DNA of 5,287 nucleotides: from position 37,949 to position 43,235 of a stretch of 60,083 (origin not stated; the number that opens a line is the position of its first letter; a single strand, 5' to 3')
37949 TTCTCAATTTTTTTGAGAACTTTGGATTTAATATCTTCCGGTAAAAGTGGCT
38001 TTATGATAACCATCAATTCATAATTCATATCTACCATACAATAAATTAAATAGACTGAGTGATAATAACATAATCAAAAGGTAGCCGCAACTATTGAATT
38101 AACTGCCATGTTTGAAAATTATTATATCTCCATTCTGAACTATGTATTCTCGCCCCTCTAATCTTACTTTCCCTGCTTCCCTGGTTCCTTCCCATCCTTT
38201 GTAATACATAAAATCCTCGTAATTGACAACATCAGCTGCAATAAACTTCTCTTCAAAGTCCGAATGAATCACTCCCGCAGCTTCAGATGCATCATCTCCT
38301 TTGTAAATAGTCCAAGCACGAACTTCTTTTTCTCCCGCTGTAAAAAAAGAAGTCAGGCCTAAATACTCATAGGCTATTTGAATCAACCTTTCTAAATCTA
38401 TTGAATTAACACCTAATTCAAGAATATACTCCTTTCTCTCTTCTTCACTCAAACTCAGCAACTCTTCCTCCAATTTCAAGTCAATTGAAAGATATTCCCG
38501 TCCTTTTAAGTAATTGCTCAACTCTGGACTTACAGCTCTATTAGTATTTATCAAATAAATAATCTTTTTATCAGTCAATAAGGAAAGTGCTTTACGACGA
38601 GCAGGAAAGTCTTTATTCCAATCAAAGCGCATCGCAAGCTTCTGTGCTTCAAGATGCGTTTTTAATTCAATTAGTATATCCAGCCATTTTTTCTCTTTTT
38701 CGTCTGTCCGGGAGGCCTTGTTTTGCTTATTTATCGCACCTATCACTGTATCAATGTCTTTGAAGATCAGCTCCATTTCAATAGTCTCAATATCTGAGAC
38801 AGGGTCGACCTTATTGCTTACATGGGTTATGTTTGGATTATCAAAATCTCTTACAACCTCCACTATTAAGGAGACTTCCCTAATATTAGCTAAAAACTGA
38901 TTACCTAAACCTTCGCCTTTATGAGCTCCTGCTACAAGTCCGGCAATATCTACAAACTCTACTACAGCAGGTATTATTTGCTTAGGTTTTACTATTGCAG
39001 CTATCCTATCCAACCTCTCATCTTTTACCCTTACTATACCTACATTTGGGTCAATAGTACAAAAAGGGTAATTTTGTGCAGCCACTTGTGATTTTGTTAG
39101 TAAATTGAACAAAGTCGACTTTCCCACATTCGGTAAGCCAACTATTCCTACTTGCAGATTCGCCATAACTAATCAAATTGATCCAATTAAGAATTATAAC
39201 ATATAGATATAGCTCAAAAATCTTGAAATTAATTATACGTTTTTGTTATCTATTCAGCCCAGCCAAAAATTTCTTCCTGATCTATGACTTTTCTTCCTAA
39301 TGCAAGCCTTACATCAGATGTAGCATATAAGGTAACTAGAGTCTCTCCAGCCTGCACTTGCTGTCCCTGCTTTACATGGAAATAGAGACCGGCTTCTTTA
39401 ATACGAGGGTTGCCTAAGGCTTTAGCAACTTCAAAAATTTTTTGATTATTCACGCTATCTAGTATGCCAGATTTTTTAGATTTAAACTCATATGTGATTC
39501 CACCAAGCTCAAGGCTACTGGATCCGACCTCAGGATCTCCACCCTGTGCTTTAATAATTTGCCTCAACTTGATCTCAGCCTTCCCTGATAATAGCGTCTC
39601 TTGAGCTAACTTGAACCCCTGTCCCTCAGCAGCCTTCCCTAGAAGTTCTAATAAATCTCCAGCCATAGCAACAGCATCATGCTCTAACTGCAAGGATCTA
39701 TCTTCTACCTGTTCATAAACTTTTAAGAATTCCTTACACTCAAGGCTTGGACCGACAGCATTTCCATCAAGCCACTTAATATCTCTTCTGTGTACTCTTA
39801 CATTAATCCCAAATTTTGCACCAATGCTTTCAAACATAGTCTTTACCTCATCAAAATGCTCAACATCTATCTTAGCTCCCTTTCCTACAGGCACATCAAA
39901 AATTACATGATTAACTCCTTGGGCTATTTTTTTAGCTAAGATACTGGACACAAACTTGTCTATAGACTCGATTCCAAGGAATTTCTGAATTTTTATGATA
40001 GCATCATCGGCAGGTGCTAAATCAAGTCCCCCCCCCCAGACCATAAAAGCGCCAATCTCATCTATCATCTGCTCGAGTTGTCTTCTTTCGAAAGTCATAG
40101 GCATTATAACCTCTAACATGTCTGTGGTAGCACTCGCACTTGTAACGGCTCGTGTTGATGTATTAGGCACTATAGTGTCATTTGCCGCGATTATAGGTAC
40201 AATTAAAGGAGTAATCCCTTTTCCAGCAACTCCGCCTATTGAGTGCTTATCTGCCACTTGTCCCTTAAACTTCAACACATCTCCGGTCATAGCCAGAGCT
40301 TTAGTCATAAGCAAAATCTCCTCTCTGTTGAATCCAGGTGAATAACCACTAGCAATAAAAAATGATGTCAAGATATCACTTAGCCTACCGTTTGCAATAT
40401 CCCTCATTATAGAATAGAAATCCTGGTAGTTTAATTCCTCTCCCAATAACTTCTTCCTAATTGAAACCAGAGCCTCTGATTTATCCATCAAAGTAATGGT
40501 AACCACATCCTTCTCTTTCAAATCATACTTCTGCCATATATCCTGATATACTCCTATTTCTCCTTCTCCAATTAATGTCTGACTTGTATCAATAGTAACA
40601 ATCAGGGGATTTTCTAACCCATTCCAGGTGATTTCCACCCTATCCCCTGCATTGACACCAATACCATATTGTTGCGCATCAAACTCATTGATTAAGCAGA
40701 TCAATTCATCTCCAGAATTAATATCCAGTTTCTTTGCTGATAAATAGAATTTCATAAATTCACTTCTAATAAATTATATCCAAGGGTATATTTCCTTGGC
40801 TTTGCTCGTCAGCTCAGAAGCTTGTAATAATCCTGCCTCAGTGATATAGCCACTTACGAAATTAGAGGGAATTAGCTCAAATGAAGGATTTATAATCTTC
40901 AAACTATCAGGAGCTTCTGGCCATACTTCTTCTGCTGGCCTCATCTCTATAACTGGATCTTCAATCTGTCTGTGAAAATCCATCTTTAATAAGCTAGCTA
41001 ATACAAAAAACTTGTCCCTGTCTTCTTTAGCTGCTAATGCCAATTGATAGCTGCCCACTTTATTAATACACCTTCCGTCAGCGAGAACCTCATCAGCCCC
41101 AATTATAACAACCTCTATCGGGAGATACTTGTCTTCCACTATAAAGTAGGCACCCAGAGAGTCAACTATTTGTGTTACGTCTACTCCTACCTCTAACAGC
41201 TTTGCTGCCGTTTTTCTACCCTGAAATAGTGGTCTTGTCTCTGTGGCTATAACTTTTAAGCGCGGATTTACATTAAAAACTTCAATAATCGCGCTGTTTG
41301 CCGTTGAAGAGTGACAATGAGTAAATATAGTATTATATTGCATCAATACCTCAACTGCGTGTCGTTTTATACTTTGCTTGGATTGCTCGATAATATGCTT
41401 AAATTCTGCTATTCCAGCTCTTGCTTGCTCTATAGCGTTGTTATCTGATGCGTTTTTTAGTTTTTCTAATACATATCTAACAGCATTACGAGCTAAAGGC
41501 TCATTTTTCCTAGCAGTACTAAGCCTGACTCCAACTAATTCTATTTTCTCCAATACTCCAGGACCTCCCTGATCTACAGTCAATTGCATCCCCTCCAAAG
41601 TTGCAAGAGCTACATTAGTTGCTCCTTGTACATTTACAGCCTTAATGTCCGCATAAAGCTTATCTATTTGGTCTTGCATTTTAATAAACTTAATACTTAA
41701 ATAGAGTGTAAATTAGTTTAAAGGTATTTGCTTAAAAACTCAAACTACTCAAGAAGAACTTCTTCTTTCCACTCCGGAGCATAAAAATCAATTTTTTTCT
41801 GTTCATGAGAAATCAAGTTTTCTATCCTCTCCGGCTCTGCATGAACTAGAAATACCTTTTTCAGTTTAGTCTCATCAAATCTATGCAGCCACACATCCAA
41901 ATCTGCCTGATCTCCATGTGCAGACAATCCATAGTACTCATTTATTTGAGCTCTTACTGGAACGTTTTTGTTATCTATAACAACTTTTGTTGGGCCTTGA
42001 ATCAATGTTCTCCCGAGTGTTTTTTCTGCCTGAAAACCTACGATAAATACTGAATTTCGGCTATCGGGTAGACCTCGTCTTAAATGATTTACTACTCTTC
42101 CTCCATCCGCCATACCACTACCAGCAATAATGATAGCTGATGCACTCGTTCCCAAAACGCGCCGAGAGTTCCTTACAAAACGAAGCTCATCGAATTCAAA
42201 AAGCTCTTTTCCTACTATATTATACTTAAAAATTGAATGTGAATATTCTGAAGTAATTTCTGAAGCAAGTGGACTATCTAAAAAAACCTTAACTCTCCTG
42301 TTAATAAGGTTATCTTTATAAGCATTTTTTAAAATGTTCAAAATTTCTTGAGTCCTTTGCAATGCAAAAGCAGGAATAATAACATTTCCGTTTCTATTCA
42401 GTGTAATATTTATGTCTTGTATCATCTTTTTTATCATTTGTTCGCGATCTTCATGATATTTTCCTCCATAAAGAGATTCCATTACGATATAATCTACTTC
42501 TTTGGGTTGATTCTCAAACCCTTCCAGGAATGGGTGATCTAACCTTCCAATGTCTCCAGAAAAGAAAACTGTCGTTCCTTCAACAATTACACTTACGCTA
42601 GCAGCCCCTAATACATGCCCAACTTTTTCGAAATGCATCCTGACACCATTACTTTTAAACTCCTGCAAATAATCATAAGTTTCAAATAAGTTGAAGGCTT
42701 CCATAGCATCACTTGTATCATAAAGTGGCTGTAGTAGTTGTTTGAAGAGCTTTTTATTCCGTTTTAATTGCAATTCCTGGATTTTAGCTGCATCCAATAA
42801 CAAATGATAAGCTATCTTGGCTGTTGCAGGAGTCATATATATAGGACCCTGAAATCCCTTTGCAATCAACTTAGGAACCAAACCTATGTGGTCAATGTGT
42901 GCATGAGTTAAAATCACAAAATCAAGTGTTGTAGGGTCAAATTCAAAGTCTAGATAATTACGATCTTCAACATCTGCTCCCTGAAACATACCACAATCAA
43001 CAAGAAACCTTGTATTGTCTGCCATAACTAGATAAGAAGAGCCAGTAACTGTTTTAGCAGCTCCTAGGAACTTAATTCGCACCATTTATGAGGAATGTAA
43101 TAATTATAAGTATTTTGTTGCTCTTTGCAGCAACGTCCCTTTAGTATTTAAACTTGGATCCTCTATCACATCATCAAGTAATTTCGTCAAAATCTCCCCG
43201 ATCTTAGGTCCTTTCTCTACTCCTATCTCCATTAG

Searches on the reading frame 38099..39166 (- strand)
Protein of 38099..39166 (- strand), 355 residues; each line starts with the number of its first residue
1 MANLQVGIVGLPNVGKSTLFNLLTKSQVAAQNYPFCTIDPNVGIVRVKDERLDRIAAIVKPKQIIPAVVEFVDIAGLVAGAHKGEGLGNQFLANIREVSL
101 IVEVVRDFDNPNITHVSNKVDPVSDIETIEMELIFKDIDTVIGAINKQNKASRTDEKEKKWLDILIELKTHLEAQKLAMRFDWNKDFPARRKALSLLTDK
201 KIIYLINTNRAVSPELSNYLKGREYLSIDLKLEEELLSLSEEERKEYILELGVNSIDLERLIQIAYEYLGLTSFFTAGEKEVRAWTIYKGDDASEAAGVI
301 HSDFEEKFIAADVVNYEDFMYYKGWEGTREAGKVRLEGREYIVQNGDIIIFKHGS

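Call 23: search_protein_families(library=pfam, max_evalue=0.00001, proteins=[window:38099-39166:-])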
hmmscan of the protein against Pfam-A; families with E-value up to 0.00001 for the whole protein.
window:38099-39166:- (355 aa): 3 families
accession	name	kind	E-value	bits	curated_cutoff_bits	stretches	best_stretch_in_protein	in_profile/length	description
PF06071.19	YchF-GTPase_C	-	1.7e-34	118.2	27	1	271-353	1-83/84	Protein of unknown function (DUF933)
PF01926.29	MMR_HSR1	-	1.5e-22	80.3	21.9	1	5-121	1-97/113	50S ribosome-binding GTPase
PF02421.24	FeoB_N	-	1.4e-08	34.9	27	1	5-52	2-49/156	Ferrous iron transport protein B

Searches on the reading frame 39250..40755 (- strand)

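Call 23: search_protein_families(library=pfam, max_evalue=0.00001, proteins=[window:39250-40755:-])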
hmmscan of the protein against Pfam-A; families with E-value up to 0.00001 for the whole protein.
window:39250-40755:- (501 aa): 3 families
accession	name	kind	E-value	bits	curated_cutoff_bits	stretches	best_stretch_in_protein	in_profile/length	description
PF00591.27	Glycos_transf_3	-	5.3e-09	36.5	27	1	165-393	2-252/253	Glycosyl transferase family, a/b domain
PF02885.22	Glycos_trans_3N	-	1.2e-07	31.8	26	1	99-155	4-60/63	Glycosyl transferase family, helical bundle domain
PF07831.19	PYNP_C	-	6.9e-07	29.3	27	1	433-481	3-58/75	Pyrimidine nucleoside phosphorylase C-terminal domain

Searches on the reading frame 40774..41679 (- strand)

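Call 24: search_protein_families(library=pfam, max_evalue=0.00001, proteins=[window:40774-41679:-])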
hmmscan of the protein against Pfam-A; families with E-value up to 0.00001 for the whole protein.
window:40774-41679:- (301 aa): 1 family
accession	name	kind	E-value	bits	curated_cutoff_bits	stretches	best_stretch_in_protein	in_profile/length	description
PF01008.23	IF-2B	-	6.6e-53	180.2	22.4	1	17-286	2-279/280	Initiation factor 2 subunit family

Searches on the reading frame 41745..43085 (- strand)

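Call 24: search_protein_families(library=pfam, max_evalue=0.00001, proteins=[window:41745-43085:-])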
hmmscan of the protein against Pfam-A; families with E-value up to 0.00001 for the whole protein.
window:41745-43085:- (446 aa): 5 families
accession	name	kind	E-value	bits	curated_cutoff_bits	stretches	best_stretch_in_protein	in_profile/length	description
PF10996.14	Beta-Casp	-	1.7e-24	87.1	27.7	1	245-361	1-120/120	Beta-Casp domain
PF00753.33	Lactamase_B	-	4.8e-16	59.7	22.7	1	14-183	5-154/196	Metallo-beta-lactamase superfamily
PF16661.11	Lactamase_B_6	-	3.2e-10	40.2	27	1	19-174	1-157/193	Metallo-beta-lactamase superfamily domain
PF07521.17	RMMBL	-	4.2e-10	39.9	21.6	1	375-426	2-50/63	Zn-dependent metallo-hydrolase RNA specificity domain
PF12706.13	Lactamase_B_2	-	2.6e-07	30.9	27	1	25-183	1-147/200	Beta-lactamase superfamily domain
